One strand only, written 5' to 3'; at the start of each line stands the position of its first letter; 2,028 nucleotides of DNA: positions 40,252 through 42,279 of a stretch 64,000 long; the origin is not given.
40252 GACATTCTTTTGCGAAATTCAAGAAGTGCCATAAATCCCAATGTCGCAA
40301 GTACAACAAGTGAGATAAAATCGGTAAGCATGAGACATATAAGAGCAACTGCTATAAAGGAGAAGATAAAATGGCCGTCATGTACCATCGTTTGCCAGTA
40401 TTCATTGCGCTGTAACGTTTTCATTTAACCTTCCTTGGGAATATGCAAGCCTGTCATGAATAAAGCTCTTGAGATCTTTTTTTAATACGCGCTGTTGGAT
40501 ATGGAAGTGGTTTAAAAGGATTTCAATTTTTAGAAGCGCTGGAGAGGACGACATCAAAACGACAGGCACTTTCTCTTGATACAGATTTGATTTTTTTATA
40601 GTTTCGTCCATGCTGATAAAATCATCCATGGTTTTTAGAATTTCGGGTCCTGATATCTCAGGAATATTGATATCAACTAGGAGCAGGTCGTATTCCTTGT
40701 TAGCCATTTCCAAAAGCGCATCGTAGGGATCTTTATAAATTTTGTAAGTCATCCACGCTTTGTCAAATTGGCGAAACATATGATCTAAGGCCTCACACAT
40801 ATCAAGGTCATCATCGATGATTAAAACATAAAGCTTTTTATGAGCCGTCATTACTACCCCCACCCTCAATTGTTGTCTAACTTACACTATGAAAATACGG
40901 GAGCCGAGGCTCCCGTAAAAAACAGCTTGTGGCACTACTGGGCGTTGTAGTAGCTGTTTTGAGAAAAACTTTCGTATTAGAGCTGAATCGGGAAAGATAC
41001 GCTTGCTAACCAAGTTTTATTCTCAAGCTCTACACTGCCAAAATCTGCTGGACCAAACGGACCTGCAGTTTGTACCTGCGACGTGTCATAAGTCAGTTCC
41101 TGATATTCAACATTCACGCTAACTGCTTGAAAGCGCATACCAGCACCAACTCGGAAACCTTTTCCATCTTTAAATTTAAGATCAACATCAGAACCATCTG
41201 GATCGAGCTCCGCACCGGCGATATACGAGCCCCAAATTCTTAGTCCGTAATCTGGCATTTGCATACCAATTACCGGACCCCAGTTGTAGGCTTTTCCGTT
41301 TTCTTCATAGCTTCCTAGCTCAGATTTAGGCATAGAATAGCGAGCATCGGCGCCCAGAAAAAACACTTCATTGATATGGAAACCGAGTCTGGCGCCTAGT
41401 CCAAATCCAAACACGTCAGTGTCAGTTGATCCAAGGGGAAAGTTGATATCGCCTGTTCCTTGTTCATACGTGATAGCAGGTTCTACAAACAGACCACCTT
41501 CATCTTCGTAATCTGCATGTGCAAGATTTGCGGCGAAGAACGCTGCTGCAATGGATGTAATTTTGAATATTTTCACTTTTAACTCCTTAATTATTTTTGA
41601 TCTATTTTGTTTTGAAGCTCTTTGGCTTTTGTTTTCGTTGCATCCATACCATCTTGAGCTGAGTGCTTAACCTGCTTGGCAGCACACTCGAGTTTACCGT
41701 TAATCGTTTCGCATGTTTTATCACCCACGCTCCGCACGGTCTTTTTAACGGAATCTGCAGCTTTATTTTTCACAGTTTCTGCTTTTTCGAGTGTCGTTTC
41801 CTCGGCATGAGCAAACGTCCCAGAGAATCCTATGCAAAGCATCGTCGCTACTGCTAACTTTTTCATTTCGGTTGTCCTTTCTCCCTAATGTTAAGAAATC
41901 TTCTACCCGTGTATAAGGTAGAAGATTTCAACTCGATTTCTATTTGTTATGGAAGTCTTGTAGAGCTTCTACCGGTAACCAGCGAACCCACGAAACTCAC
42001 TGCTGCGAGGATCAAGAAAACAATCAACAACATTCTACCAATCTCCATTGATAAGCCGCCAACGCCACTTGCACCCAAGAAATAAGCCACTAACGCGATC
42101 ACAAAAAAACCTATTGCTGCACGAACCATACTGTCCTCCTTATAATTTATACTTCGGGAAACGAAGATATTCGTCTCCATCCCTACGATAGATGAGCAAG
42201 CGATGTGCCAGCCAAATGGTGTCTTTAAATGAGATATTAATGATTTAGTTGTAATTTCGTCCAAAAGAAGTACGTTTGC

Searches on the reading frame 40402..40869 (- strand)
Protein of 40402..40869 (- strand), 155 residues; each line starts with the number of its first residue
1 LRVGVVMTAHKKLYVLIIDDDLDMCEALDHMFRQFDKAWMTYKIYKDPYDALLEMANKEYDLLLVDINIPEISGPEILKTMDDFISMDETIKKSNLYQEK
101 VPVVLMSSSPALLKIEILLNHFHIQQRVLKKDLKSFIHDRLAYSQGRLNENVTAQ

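Call 9: search_protein_families(library=pfam, proteins=[window:40402-40869:-], max_evalue=0.01)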
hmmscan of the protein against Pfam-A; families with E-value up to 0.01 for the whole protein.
window:40402-40869:- (155 aa): 1 family
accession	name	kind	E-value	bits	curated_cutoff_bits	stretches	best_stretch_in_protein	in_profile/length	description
PF00072.30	Response_reg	-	2e-10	41.2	30.2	1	15-83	1-66/111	Response regulator receiver domain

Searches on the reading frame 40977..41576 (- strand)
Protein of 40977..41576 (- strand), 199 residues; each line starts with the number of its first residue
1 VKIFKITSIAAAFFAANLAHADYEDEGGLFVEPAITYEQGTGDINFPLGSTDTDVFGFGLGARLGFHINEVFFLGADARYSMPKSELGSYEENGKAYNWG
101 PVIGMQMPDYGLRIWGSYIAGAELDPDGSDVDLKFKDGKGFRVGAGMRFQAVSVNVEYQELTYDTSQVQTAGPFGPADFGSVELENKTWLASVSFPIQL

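Call 9: search_protein_families(library=pfam, proteins=[window:40977-41576:-], max_evalue=0.01)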
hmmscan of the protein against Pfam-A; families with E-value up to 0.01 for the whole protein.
window:40977-41576:- (199 aa): 2 families
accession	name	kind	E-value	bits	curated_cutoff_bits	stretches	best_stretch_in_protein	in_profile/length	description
PF13505.12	OMP_b-brl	-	1.7e-07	32.1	28.7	1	9-194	2-172/175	Outer membrane protein beta-barrel domain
PF13609.12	Porin_4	-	0.003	17.8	27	0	128-180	173-231/310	Gram-negative porin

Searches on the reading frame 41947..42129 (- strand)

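Call 9: search_protein_families(library=pfam, proteins=[window:41947-42129:-], max_evalue=0.01)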
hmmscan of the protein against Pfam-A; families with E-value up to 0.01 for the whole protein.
window:41947-42129:- (60 aa): 1 family
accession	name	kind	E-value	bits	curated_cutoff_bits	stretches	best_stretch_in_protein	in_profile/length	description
PF07043.18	DUF1328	-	1.2e-09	38.8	27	1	8-44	3-39/39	Protein of unknown function (DUF1328)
